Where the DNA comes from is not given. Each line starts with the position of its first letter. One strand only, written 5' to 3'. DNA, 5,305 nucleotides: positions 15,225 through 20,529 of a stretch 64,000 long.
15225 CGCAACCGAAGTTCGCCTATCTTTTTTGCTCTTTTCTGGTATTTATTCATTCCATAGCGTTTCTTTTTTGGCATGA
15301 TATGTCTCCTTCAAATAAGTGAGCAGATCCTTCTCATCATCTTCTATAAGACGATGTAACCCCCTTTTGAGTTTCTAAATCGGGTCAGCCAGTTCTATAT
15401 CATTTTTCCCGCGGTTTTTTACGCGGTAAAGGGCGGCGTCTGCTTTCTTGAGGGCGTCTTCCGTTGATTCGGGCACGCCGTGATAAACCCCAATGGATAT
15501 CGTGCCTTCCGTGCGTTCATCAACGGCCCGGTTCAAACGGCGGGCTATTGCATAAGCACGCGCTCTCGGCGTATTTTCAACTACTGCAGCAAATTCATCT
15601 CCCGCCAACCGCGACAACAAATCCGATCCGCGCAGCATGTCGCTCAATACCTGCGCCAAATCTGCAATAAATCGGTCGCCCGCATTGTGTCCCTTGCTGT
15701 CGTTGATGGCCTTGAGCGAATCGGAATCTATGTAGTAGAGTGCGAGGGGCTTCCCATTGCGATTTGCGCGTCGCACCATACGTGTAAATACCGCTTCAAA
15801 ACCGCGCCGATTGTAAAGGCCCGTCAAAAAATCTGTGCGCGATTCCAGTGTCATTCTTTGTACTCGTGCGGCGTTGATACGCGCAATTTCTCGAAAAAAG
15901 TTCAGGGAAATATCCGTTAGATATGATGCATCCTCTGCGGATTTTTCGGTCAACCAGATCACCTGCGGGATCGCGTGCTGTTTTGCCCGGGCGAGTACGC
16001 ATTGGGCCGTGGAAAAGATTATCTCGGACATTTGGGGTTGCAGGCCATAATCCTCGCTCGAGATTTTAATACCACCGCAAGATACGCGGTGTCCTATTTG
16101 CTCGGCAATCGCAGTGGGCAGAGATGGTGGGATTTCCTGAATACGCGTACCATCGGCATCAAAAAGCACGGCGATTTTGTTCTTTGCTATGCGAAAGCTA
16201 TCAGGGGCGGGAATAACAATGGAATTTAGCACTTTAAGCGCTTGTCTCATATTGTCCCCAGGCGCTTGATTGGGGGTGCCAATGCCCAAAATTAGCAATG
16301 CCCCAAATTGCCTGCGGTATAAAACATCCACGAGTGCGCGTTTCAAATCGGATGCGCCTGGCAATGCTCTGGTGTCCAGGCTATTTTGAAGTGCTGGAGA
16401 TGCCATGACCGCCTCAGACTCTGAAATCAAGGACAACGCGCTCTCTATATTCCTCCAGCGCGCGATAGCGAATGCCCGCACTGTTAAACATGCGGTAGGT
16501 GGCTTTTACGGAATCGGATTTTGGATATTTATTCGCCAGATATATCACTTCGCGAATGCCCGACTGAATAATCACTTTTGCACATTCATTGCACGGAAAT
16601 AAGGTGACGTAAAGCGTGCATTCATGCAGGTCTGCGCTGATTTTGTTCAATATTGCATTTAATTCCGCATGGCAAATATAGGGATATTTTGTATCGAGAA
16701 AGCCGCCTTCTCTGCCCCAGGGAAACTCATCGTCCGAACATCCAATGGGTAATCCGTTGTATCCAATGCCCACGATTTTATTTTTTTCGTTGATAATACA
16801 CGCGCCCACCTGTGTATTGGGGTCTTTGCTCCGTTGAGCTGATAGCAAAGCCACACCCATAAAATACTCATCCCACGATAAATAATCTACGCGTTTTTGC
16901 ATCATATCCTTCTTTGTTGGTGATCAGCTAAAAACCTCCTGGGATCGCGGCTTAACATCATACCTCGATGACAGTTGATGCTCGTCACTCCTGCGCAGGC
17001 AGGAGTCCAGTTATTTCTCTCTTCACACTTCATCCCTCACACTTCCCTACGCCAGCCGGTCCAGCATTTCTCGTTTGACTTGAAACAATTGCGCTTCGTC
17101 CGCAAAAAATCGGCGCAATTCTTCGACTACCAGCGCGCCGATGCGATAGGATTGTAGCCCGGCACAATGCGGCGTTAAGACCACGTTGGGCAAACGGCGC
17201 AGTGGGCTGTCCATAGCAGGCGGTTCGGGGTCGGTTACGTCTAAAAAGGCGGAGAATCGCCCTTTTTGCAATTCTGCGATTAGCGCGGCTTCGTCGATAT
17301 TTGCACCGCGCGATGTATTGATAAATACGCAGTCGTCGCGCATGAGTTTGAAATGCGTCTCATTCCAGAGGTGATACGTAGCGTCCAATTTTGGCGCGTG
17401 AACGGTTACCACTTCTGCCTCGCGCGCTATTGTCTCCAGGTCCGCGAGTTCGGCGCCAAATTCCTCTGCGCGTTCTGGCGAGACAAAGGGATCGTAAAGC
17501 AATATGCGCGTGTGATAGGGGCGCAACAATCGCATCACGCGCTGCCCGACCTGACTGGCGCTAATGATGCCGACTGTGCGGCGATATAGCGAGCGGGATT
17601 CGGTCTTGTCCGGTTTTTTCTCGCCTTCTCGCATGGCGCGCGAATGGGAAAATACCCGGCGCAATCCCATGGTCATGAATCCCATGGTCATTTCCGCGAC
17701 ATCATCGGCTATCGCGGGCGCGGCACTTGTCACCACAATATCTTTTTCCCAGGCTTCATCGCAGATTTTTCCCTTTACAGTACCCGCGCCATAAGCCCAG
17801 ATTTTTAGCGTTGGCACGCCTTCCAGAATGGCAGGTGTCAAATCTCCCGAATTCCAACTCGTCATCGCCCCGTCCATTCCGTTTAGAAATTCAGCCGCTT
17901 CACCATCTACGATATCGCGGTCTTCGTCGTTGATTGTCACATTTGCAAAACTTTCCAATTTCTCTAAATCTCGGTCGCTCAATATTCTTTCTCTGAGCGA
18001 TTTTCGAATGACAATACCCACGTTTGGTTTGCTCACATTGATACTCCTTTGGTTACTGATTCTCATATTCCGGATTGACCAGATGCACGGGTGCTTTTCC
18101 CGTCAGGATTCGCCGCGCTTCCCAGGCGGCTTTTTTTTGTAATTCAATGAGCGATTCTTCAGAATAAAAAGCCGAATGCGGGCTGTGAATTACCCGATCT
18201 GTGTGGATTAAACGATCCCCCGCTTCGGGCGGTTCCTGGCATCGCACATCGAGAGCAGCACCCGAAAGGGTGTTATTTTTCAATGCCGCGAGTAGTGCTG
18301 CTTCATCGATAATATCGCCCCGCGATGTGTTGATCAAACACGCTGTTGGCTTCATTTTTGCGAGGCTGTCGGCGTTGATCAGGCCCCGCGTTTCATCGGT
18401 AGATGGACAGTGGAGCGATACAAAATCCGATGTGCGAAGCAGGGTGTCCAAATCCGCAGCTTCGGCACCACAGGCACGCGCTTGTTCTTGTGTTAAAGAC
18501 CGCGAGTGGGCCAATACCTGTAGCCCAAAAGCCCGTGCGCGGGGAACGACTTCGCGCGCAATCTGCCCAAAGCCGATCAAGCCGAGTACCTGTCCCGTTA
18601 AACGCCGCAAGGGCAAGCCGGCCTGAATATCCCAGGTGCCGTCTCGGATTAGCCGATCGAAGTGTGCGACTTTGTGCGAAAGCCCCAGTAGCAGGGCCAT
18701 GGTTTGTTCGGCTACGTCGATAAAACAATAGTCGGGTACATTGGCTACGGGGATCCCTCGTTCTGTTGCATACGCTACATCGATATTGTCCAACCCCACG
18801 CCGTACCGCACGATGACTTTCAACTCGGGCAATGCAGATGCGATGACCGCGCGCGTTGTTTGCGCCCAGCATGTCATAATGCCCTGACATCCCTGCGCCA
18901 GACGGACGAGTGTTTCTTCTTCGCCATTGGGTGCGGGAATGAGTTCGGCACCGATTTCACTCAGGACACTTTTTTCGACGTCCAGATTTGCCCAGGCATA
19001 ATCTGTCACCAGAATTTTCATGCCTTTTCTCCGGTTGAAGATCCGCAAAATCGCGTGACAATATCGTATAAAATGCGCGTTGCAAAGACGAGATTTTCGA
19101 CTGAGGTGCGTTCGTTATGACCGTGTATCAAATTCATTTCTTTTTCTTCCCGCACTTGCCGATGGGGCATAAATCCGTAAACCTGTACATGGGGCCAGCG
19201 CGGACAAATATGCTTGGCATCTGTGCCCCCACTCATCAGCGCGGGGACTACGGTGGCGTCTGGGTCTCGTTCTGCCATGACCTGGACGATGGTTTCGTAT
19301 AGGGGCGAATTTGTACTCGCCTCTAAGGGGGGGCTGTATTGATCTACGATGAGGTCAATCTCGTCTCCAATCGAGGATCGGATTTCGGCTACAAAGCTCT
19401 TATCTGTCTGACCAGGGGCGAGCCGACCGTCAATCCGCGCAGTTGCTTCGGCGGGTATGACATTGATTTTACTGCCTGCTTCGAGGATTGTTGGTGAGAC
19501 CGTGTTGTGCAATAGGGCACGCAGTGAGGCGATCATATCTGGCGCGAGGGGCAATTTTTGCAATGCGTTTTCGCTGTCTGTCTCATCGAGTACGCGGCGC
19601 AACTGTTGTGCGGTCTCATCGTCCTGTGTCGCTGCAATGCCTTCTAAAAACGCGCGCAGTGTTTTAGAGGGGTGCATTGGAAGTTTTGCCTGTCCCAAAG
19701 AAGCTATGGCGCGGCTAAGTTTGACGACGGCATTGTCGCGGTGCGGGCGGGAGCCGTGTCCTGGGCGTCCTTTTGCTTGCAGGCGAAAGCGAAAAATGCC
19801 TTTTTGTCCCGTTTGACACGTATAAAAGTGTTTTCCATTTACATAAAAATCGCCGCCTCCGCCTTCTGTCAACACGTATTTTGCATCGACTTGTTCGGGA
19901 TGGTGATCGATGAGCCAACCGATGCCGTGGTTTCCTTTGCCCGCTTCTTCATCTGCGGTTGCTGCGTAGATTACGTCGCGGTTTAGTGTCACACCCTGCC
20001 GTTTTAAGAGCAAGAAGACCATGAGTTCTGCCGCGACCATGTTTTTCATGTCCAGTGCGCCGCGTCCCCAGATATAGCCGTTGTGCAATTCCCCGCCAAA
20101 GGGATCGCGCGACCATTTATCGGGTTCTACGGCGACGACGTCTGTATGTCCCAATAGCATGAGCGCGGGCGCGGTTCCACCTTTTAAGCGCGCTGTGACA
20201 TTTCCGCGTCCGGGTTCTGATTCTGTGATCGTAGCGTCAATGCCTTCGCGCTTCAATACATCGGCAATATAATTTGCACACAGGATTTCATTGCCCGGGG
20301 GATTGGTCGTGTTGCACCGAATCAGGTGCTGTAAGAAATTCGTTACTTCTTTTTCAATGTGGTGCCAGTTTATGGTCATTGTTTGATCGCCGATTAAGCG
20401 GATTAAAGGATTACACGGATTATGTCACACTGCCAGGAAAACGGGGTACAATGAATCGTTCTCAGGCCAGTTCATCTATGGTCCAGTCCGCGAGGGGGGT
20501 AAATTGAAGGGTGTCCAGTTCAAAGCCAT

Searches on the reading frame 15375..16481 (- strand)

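Call 14: search_protein_families(library=pfam, proteins=[window:15375-16481:-], max_evalue=0.001)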
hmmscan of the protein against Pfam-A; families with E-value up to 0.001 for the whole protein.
window:15375-16481:- (368 aa): 2 families
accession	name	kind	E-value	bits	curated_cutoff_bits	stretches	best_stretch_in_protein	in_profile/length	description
PF00990.26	GGDEF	-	2.6e-35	122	23.8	1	216-360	3-160/161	Diguanylate cyclase, GGDEF domain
PF17853.6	GGDEF_2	-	0.00025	21.7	24.5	0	267-351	33-114/116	GGDEF-like domain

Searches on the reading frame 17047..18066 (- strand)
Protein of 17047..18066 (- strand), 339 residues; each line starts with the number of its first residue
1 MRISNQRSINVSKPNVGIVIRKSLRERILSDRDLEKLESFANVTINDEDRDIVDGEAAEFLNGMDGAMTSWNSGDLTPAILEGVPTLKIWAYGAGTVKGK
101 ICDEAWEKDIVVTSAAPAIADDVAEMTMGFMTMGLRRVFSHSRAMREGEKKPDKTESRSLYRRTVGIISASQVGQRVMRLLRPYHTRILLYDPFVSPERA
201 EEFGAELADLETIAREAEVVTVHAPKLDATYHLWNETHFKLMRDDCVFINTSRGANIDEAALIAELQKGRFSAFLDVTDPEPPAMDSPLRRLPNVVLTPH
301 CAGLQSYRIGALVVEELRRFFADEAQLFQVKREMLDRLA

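Call 14: search_protein_families(library=pfam, proteins=[window:17047-18066:-], max_evalue=0.001)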
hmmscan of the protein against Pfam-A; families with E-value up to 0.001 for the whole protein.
window:17047-18066:- (339 aa): 1 family
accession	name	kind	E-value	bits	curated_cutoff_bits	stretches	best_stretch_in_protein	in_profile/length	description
PF02826.25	2-Hacid_dh_C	-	1.6e-47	161.6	25.1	1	129-302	2-178/178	D-isomer specific 2-hydroxyacid dehydrogenase, NAD binding domain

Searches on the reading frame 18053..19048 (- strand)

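Call 14: search_protein_families(library=pfam, proteins=[window:18053-19048:-], max_evalue=0.001)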
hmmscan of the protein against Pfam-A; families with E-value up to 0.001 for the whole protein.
window:18053-19048:- (331 aa): 2 families
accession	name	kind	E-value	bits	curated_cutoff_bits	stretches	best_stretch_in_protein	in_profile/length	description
PF02826.25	2-Hacid_dh_C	-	7.7e-58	195.2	25.1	1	117-293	1-178/178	D-isomer specific 2-hydroxyacid dehydrogenase, NAD binding domain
PF00389.36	2-Hacid_dh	-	1.5e-23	83.4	24.6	1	41-325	27-134/134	D-isomer specific 2-hydroxyacid dehydrogenase, catalytic domain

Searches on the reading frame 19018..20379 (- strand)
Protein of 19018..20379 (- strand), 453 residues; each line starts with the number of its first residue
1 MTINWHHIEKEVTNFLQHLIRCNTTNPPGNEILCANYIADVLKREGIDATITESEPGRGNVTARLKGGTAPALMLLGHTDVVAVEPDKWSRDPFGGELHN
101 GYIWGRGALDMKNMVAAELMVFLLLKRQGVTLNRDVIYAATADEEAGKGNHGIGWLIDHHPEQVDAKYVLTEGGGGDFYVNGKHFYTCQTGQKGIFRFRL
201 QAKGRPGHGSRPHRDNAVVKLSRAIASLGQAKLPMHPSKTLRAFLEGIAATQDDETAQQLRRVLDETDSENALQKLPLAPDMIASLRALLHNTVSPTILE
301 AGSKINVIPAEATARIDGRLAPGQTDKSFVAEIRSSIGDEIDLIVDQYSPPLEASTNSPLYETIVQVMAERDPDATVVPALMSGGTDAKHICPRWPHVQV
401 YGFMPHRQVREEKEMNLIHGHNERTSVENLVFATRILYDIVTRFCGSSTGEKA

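Call 14: search_protein_families(library=pfam, proteins=[window:19018-20379:-], max_evalue=0.001)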
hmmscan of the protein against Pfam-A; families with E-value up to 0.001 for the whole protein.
window:19018-20379:- (453 aa): 3 families
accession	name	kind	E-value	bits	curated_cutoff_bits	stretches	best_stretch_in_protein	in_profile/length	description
PF01546.33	Peptidase_M20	-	1.5e-28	100.6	24.6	1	74-442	1-205/206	Peptidase family M20/M25/M40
PF07687.19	M20_dimer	-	7.9e-17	61.6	21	1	190-338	1-100/107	Peptidase dimerisation domain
PF04389.22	Peptidase_M28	-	9.5e-06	25.9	21.3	1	60-147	1-69/193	Peptidase family M28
